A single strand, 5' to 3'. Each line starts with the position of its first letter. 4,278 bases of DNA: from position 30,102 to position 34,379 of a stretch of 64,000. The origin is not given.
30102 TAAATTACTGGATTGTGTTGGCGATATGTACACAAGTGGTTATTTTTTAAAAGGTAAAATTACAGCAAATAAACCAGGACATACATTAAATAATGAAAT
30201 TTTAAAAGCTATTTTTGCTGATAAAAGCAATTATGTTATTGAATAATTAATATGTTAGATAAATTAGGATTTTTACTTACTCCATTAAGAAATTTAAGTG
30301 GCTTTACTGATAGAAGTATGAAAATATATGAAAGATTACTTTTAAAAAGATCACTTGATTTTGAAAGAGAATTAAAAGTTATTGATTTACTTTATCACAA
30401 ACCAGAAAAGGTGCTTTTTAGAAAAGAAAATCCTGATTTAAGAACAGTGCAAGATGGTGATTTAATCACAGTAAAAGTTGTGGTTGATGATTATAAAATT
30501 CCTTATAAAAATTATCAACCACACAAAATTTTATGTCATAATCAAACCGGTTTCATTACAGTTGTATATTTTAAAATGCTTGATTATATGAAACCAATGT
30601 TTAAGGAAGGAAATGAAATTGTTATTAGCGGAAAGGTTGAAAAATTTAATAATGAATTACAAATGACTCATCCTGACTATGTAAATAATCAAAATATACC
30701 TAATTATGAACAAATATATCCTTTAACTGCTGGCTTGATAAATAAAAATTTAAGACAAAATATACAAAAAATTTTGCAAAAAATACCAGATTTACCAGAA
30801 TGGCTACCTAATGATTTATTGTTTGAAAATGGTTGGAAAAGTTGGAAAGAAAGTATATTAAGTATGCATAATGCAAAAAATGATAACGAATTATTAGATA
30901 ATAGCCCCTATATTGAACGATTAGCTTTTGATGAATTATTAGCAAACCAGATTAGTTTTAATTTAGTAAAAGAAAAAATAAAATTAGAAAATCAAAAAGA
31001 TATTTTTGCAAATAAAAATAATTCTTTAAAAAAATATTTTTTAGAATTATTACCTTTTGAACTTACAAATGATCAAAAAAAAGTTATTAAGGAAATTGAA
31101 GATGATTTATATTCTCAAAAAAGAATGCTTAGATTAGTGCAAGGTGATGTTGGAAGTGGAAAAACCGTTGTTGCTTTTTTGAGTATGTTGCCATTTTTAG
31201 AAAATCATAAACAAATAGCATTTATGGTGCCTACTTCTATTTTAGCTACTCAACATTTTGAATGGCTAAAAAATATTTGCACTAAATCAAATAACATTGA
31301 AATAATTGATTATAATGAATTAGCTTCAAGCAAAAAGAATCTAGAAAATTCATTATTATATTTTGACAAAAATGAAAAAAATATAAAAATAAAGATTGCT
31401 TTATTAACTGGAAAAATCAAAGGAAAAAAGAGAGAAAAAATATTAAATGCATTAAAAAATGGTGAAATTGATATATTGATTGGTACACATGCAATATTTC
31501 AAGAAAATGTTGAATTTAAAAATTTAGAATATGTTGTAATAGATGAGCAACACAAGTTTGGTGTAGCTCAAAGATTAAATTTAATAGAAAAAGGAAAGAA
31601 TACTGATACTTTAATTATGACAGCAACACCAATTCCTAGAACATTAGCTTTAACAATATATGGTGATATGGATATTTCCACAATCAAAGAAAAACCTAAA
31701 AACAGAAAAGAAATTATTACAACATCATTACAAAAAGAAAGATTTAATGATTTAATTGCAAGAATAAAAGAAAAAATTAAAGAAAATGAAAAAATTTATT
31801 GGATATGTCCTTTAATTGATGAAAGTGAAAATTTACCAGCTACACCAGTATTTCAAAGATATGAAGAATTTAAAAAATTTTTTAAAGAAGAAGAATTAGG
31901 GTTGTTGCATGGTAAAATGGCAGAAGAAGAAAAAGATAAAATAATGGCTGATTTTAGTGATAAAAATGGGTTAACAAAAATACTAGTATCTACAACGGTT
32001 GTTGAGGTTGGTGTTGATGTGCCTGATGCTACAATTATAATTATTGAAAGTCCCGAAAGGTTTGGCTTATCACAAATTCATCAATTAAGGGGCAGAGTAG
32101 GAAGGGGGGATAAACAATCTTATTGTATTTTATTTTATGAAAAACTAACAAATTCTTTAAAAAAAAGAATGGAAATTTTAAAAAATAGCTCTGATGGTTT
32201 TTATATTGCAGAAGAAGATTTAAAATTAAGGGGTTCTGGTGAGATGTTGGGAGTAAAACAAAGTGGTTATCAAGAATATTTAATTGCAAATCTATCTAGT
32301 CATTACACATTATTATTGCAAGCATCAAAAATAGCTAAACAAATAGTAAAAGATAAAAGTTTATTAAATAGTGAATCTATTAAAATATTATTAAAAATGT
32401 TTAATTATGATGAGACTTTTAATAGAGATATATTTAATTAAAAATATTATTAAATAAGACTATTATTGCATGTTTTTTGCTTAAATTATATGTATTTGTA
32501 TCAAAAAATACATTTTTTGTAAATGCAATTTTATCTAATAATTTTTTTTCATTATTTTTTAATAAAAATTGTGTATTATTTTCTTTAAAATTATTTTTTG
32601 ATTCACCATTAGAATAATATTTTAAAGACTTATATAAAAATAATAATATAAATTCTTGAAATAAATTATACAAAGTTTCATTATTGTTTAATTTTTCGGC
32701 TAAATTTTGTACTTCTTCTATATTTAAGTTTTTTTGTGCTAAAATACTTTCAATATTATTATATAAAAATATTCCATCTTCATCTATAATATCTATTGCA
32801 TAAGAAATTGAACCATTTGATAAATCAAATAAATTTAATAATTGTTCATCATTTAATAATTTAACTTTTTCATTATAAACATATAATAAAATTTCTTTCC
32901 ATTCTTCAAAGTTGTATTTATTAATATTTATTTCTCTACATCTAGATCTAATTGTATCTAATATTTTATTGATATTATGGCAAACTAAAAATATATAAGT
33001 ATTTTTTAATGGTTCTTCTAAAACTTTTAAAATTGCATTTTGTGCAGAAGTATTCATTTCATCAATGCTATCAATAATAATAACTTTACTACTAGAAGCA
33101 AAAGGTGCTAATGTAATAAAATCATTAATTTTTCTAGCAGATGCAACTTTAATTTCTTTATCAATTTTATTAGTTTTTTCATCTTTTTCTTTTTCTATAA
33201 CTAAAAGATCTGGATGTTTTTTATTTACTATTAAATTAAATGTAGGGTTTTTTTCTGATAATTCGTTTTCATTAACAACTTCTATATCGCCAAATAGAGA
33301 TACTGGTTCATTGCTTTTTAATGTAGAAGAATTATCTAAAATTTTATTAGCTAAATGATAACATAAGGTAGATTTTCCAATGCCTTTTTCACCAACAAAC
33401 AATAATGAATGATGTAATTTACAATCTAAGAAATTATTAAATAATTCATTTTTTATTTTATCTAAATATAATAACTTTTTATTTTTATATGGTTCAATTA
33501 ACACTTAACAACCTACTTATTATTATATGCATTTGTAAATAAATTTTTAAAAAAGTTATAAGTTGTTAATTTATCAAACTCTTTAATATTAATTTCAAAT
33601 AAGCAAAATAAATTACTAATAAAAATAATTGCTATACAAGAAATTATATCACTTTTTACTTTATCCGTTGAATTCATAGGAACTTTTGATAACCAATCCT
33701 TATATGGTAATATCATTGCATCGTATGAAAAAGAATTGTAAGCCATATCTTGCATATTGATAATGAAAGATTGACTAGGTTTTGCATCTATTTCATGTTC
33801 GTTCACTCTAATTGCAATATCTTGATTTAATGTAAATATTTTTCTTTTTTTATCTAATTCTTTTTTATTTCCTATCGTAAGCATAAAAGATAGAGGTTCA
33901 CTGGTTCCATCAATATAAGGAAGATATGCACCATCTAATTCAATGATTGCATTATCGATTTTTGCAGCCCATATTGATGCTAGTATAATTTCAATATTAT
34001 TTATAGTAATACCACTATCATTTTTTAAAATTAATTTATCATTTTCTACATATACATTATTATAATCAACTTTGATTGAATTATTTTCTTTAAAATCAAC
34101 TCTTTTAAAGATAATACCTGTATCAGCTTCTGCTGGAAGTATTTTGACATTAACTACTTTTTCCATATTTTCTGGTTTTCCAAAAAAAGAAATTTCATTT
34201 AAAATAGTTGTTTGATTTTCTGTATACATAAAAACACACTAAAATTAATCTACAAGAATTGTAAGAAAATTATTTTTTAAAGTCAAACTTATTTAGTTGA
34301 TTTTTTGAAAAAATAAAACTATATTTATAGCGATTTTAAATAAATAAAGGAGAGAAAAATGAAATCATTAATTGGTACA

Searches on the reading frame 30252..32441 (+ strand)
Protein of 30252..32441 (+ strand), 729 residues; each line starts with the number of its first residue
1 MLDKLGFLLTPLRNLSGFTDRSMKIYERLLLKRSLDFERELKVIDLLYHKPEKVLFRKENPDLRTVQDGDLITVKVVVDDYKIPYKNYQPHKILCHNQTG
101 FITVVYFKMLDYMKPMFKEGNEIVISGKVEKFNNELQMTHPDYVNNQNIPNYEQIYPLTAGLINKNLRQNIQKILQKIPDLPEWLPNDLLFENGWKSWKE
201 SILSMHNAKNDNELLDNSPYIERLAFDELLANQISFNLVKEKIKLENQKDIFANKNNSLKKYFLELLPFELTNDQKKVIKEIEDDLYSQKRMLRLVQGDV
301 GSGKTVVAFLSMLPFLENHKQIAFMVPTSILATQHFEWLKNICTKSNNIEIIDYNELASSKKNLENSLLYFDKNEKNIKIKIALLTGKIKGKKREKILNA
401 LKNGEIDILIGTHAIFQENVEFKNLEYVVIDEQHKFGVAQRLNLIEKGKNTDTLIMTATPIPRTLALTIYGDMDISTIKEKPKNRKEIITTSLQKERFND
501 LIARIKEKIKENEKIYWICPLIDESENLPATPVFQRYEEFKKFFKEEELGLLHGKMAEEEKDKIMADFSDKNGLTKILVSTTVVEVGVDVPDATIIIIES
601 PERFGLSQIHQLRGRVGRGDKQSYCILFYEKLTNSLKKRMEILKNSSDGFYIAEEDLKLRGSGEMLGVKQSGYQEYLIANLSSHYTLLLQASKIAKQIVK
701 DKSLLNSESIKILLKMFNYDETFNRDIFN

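Call 9: search_protein_families(library=pfam, max_evalue=0.01, proteins=[window:30252-32441:+])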
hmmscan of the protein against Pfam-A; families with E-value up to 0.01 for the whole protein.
window:30252-32441:+ (729 aa): 10 families
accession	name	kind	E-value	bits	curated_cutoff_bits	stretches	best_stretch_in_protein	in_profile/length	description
PF00271.37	Helicase_C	-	4.6e-25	88.5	23.5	2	508-618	11-108/110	Helicase conserved C-terminal domain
PF00270.35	DEAD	-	1e-24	87.6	26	2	272-352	1-77/167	DEAD/DEAH box helicase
PF04851.21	ResIII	-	5.4e-12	46.4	22.5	1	269-460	2-162/164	Type III restriction enzyme, res subunit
PF19833.4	RecG_dom3_C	-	2.3e-09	37.6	26.8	1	647-714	2-70/87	ATP-dependent DNA helicase RecG, domain 3, C-terminal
PF22590.2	Cas3-like_C_2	-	1.2e-06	29.1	27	1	534-619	16-104/106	CRISPR-associated nuclease/helicase Cas3, C-terminal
PF01336.31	tRNA_anti-codon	-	1.8e-05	25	27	1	98-143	25-72/75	OB-fold nucleic acid binding domain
PF17191.10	RecG_wedge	-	0.00027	21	23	1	44-175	25-159/162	RecG wedge domain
PF16203.11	ERCC3_RAD25_C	-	0.0012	18.6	27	1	550-623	83-155/248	ERCC3/RAD25/XPB C-terminal helicase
PF13307.12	Helicase_C_2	-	0.0045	17.5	25.3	0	538-595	23-85/170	Helicase C-terminal domain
PF05970.20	PIF1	-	0.01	15.9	25.9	0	271-335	2-65/223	PIF1-like helicase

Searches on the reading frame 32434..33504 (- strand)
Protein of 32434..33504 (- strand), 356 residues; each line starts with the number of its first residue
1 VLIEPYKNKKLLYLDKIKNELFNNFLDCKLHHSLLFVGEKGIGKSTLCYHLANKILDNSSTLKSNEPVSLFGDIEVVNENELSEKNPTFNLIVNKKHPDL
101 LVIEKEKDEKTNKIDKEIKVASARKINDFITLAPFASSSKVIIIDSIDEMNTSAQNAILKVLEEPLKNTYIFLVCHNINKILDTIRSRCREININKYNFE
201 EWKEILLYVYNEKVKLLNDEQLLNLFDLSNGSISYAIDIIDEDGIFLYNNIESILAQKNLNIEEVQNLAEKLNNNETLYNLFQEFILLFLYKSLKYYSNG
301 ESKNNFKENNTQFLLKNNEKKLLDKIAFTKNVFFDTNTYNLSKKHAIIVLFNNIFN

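Call 27: search_protein_families(library=pfam, max_evalue=0.001, proteins=[window:32434-33504:-])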
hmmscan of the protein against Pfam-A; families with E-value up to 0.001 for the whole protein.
window:32434-33504:- (356 aa): 7 families
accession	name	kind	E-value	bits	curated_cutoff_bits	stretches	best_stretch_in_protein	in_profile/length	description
PF13177.12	DNA_pol3_delta2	-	1.4e-31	110.1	27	1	16-196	4-159/161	DNA polymerase III, delta subunit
PF00004.35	AAA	-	1.8e-09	38.5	21.2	1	34-192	1-126/131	ATPase family associated with various cellular activities (AAA)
PF24883.2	NPHP3_N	-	2.1e-06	28.5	24.8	1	18-168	8-152/164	Nephrocystin 3, N-terminal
PF07728.20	AAA_5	-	4.9e-05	23.8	22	0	34-164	2-92/139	AAA domain (dynein-related subfamily)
PF20720.3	nSTAND3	-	6.7e-05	23.1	27.2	1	30-60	16-46/155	Novel STAND NTPase 3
PF00910.28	RNA_helicase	-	0.00043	21.2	21.5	0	35-65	2-32/105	RNA helicase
PF13401.12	AAA_22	-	0.00077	20.2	27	0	33-152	7-98/130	AAA domain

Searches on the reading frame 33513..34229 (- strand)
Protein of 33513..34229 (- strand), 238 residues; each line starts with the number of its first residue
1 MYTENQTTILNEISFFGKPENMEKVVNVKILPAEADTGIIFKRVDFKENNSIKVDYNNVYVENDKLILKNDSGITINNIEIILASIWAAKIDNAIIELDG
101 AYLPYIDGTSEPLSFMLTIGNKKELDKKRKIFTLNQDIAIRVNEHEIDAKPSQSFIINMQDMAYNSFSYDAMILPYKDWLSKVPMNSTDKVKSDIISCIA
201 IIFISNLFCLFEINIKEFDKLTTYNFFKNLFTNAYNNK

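Call 27: search_protein_families(library=pfam, max_evalue=0.001, proteins=[window:33513-34229:-])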
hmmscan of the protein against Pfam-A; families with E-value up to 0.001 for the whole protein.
window:33513-34229:- (238 aa): 1 family
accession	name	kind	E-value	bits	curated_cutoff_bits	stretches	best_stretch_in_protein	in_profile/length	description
PF03331.19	LpxC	-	2.7e-24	86.5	27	1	6-160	1-151/268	UDP-3-O-acyl N-acetylglycosamine deacetylase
